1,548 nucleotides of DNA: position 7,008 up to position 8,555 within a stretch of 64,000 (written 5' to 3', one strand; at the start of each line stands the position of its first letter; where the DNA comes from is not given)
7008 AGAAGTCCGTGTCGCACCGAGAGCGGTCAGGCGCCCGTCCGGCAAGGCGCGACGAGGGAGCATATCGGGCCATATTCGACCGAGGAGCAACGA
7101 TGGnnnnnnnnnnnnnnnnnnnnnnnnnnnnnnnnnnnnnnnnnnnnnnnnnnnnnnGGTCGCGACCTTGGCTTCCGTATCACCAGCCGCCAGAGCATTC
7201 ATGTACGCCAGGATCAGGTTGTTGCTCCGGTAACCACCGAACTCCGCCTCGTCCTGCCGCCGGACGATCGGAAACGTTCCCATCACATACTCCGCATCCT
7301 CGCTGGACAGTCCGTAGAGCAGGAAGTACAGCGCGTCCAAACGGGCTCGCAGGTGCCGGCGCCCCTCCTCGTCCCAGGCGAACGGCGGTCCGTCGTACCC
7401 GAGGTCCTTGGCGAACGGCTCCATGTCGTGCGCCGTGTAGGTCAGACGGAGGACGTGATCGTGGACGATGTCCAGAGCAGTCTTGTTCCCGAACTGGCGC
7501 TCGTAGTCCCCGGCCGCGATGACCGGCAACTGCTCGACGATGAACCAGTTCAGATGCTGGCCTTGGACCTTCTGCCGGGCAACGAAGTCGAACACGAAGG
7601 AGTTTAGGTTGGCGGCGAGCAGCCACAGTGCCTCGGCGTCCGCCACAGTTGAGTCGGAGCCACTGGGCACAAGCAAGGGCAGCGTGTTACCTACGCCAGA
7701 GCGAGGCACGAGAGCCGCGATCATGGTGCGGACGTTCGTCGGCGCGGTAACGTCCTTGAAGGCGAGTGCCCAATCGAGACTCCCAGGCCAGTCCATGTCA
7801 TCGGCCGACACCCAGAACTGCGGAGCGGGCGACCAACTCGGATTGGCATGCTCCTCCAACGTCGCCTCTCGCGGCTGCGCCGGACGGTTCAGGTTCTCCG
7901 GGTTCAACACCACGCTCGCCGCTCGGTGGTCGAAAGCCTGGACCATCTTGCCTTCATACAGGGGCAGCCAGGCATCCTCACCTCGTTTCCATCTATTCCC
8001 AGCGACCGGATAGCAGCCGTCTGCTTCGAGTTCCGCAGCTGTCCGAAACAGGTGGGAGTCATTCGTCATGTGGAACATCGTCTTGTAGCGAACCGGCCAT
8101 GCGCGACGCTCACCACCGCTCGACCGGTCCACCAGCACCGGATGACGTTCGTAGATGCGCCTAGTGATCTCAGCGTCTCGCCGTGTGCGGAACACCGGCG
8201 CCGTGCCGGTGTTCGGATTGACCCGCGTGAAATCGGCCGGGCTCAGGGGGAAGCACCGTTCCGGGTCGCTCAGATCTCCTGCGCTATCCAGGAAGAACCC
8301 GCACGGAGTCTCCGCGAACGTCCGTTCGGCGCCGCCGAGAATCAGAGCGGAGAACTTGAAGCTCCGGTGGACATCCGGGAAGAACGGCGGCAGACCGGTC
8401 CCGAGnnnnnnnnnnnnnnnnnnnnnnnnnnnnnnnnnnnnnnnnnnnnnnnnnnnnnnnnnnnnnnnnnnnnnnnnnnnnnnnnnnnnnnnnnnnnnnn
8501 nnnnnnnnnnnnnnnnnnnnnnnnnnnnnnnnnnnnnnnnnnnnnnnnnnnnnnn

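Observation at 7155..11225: Stand-alone 1356-aa fused nuclease-methyltransferase-TRD enzyme (type IIG/IIL) anchoring a small defense and mobile-element junkyard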

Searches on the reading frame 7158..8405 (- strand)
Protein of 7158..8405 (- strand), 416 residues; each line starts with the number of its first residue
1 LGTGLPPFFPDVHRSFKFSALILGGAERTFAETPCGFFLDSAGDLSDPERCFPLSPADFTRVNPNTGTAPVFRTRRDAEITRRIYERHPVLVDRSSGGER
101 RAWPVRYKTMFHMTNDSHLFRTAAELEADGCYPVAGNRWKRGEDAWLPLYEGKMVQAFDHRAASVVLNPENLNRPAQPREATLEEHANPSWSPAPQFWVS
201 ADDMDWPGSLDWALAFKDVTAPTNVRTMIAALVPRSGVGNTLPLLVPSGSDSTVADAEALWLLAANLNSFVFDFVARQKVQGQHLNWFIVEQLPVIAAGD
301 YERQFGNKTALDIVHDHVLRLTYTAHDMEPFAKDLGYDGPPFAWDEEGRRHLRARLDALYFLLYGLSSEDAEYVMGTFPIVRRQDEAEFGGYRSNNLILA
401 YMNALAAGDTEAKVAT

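Call 32: search_protein_representatives(protein=window:7158-8405:-)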
Query: 416 residues. Proteins with E-value up to 0.001 (for the whole library): 6295; up to 1e-10: 3941; up to 1e-30: 1563. The best 150 are listed.
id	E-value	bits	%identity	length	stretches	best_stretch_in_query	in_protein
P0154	5.3e-160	549.4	61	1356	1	8-414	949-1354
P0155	4.4e-155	533.1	60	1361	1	7-412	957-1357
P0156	8.1e-150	515.8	59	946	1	7-414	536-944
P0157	4.3e-147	506.8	61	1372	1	7-415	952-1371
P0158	1.6e-144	498.3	56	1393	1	7-414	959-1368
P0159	2.2e-143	494.6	58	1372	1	4-415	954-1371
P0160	4.2e-143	493.7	56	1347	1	8-414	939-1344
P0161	1.3e-141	488.8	57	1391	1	5-415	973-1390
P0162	4.9e-141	486.9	57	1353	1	8-413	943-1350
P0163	1.1e-139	482.4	55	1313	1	7-415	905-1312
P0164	9.5e-139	479.3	61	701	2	7-200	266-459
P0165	8.5e-138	476.2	53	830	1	6-412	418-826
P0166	1.0e-137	475.9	56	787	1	8-412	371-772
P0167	1.5e-137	475.4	62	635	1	8-357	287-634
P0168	2.3e-137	474.7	56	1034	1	4-414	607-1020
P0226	7.9e-94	331.3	46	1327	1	8-407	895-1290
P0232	5.6e-93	328.5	46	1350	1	8-408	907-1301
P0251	1.1e-87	311.1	45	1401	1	8-407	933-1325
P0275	2.8e-83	296.6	43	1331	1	6-408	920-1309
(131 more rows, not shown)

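Call 34: search_protein_families(library=padloc, proteins=[window:7158-8405:-], max_evalue=0.001)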
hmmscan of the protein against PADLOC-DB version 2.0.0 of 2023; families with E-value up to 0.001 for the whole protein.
window:7158-8405:- (416 aa): 3 families
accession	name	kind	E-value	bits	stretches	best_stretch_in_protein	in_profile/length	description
PDLC03620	REase_MTase_IIG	-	6.1e-09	32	1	205-378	1192-1352/1378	Type IIG restriction enzyme-methyltransferase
PDLC03613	REase_MTase_IIG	-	1e-06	24.7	1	144-383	997-1238/1250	Type IIG restriction enzyme-methyltransferase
PDLC03622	REase_MTase_IIG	-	2.8e-05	19.6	1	105-374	1108-1370/1524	Type IIG restriction enzyme-methyltransferase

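Call 51: find_encoding_contigs(protein=P0226, flank=10000, max_places=4)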
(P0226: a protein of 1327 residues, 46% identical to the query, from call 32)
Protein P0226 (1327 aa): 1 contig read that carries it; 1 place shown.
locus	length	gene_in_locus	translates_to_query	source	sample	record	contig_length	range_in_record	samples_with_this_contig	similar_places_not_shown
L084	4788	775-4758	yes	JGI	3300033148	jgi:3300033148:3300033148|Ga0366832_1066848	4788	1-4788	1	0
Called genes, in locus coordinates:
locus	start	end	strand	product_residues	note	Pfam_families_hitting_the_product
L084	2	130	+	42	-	?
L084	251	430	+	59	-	-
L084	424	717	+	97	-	PF05016:ParE_toxin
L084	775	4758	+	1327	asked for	PF02384:N6_Mtase, PF20473:MmeI_Mtase (weak), PF07669:Eco57I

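Call 53: find_encoding_contigs(protein=P0232, flank=10000, max_places=3)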
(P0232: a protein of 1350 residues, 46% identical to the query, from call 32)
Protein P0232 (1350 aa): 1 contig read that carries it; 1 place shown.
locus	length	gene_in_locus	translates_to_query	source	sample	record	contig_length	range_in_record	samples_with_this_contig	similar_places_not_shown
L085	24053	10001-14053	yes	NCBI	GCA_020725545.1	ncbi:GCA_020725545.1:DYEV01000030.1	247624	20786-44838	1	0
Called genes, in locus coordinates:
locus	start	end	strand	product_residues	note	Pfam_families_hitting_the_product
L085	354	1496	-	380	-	-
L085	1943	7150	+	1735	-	PF00270:DEAD, PF00271:Helicase_C, PF09369:MZB, PF04480:DUF559 (faint)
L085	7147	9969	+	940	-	PF00176:SNF2-rel_dom, PF00270:DEAD (weak), PF04851:ResIII (weak), PF00271:Helicase_C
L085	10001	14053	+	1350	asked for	PF02384:N6_Mtase (weak), PF20473:MmeI_Mtase (weak), PF07669:Eco57I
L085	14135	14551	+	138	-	-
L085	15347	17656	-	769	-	PF00291:PALP, PF01406:tRNA-synt_1e, PF09190:DALR_2, PF23493:CysS_C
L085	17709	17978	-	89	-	-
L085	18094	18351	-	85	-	-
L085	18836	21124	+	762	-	PF08206:OB_RNB, PF17876:CSD2, PF00773:RNB, PF00575:S1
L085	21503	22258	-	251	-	PF00215:OMPdecase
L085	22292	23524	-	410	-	PF00248:Aldo_ket_red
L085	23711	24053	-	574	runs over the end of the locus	PF12801:Fer4_5, PF12797:Fer4_2 (faint), PF12838:Fer4_7 (faint), PF12801:Fer4_5 (weak), PF00037:Fer4 (weak), PF13187:Fer4_9 (weak), PF00037:Fer4 (weak), PF12837:Fer4_6 (weak), +3 more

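Call 54: find_encoding_contigs(protein=P0251, flank=10000, max_places=3)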
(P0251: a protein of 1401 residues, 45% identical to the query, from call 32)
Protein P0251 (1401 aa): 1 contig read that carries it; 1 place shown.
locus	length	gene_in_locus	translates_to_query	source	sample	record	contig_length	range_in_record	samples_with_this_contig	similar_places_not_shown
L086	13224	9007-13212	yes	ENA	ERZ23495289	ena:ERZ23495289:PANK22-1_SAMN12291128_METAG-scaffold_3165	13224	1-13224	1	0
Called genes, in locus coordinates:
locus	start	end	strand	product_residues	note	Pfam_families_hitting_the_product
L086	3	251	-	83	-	?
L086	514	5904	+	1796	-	-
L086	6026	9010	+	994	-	PF00176:SNF2-rel_dom, PF00270:DEAD (weak), PF04851:ResIII (weak), PF00271:Helicase_C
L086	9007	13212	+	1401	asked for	PF02384:N6_Mtase (weak), PF20473:MmeI_Mtase (weak), PF07669:Eco57I (faint)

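Call 55: find_encoding_contigs(protein=P0275, flank=10000, max_places=3)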
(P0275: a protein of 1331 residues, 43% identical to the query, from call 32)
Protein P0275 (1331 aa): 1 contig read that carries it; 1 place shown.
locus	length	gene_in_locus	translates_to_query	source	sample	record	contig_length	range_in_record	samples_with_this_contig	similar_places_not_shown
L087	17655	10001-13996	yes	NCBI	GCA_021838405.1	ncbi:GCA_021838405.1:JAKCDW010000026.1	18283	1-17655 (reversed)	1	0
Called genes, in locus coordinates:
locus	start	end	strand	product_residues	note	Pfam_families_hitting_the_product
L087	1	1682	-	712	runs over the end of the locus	PF03235:GmrSD_N, PF18755:RAMA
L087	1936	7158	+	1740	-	PF00270:DEAD, PF00271:Helicase_C, PF09369:MZB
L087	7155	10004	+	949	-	PF00176:SNF2-rel_dom (weak), PF00270:DEAD (weak), PF04851:ResIII (weak), PF00271:Helicase_C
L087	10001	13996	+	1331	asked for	PF02384:N6_Mtase, PF20473:MmeI_Mtase, PF07669:Eco57I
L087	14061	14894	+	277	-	-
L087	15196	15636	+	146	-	-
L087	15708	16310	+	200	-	-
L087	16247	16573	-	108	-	-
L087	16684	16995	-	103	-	-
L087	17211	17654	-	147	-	?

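Call 78: search_protein_families(library=pfam, proteins=[window:7158-8405:-, L085:12821-14050:+, L087:12701-13993:+, L086:11887-13209:+], max_evalue=1)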
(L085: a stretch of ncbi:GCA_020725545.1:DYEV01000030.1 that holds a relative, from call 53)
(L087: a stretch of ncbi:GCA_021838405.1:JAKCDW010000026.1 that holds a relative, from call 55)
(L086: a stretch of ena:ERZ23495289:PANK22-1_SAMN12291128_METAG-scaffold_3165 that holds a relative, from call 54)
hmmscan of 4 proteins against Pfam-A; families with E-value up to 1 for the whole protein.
window:7158-8405:- (416 aa): 0 families

L085:12821-14050:+ (410 aa): 0 families

L087:12701-13993:+ (431 aa): 0 families

L086:11887-13209:+ (441 aa): 0 families

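Call 79: search_protein_families(library=padloc, proteins=[L085:1943-7147:+, L085:7147-9966:+, L085:10001-14050:+], max_evalue=1e-10)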
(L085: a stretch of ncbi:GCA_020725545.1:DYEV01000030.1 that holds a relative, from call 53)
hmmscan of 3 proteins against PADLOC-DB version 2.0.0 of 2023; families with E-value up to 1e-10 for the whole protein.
L085:1943-7147:+ (1735 aa): 15 families
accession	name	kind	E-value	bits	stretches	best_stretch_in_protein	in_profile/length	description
PDLC00037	DruE3|DruE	-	1.1e-105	352.9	2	940-1240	1015-1289/2055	SNF2 family N-terminal domain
PDLC00013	DruE1|DruE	-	1.3e-89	299.8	3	980-1354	1081-1437/1776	SNF2 family N-terminal domain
PDLC00035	DruE3|DruE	-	1.1e-85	286.4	2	15-670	19-677/1460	SNF2 family N-terminal domain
PDLC00036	DruE3|DruE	-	1.3e-75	252.6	2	941-1329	1009-1382/2023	SNF2 family N-terminal domain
PDLC00014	DruE2|DruE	-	1.6e-74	249.3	3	985-1083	1203-1301/1928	SNF2 family N-terminal domain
PDLC00015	DruE2|DruE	-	1.7e-72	242.8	4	981-1086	1170-1275/1887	SNF2 family N-terminal domain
PDLC00051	DruE4|DruE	-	9.3e-65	217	3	942-1093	1071-1236/1829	SNF2 family N-terminal domain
PDLC02896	DpdJ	-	2.2e-26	89.9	1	188-274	329-417/1487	DpdJ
PDLC02503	BrxHI|BrxHII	-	5.1e-26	89.2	1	92-274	25-199/698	BrxHI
PDLC03960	SngC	-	1.8e-24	84.5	1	91-272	24-198/720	-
PDLC02501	BrxHI|BrxHII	-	2.1e-17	60.6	0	94-273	26-199/925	BrxHI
PDLC02569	DrmA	-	2.8e-16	56.5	0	965-1047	812-894/1095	DrmA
PDLC02570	DrmA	-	3.3e-13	46.9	0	943-1049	545-648/851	DrmA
PDLC02864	DpdF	-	1.3e-11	42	0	953-1030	256-333/610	DpdF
PDLC03928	PsyrT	-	4.2e-11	39.9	0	953-1031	263-341/689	-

L085:7147-9966:+ (940 aa): 28 families (the best 25 are shown)
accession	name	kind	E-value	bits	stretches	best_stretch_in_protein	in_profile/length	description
PDLC02853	DpdE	-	7.4e-253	839.8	1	4-938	5-972/985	DpdE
PDLC02621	DrmD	-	9.2e-88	293.6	1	85-794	114-833/1040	DrmD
PDLC02500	BrxHI|BrxHII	-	9.6e-67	224.3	1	94-643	88-634/933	BrxHI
PDLC02572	DrmA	-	1.1e-59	200.4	1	71-634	91-678/1043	DrmA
PDLC00659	HmaA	-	4.5e-59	198.3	2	70-464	78-464/1176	SNF2 helicase / DEAD-box helicase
PDLC02632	DrmD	-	2.3e-55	186.3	1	85-589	116-633/662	DrmD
PDLC02504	BrxHI|BrxHII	-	2.3e-53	179.4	1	74-751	87-743/971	BrxHII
PDLC02633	DrmD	-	3.6e-50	168.8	2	47-394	71-421/839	DrmD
PDLC02843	DpdE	-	5.8e-44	148.3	2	80-284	142-316/1091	DpdE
PDLC02623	DrmD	-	1.1e-43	147.3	2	372-619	437-661/1040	DrmD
PDLC02840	DpdE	-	2.7e-43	146.5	2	99-307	162-343/1091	DpdE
PDLC02620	DrmD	-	4.8e-38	128.7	1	93-621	96-616/1060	DrmD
PDLC02619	DrmD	-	9.3e-38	127.9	2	85-268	21-196/872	DrmD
PDLC02846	DpdE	-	3.1e-35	119.4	1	87-283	153-340/1034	DpdE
PDLC02624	DrmD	-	1.1e-34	118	1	134-631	2-520/652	DrmD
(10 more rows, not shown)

L085:10001-14050:+ (1350 aa): 20 families
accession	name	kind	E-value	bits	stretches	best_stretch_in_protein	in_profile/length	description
PDLC02643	DrmMI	-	3.8e-77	258.3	2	446-776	548-879/1347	DrmMI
PDLC03622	REase_MTase_IIG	-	2.4e-54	182.2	3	846-1184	961-1289/1524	Type IIG restriction enzyme-methyltransferase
PDLC02638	DrmMI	-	1.8e-50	170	1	446-777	547-883/935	DrmMI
PDLC03613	REase_MTase_IIG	-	5.6e-43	144.8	1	729-1133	724-1086/1250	Type IIG restriction enzyme-methyltransferase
PDLC03620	REase_MTase_IIG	-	1.5e-41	140.1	2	763-1271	852-1352/1378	Type IIG restriction enzyme-methyltransferase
PDLC02645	DrmMI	-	8.2e-33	111.6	1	533-589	660-716/772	DrmMI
PDLC03618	REase_MTase_IIG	-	9.7e-33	110.6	1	445-586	541-713/1429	Type IIG restriction enzyme-methyltransferase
PDLC03611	REase_MTase_IIG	-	4.4e-31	105.2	1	445-592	509-660/1532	Type IIG restriction enzyme-methyltransferase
PDLC02644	DrmMI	-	2.5e-28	96.5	1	444-586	56-229/988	DrmMI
PDLC03614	REase_MTase_IIG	-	1.2e-27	94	1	724-883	921-1067/1584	Type IIG restriction enzyme-methyltransferase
PDLC02639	DrmMI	-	3.2e-24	83.3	1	452-587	249-388/803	DrmMI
PDLC02646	DrmMI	-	1.5e-22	77.5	1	506-587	19-99/792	DrmMI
PDLC03609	REase_MTase_IIG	-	1.9e-16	57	1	483-585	429-533/1066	Type IIG restriction enzyme-methyltransferase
PDLC03629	REase_MTase_IIG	-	3.6e-16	56.2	1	486-586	431-536/1182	Type IIG restriction enzyme-methyltransferase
PDLC03604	REase_MTase_IIG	-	1.3e-15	54.5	1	409-590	316-508/1011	Type IIG restriction enzyme-methyltransferase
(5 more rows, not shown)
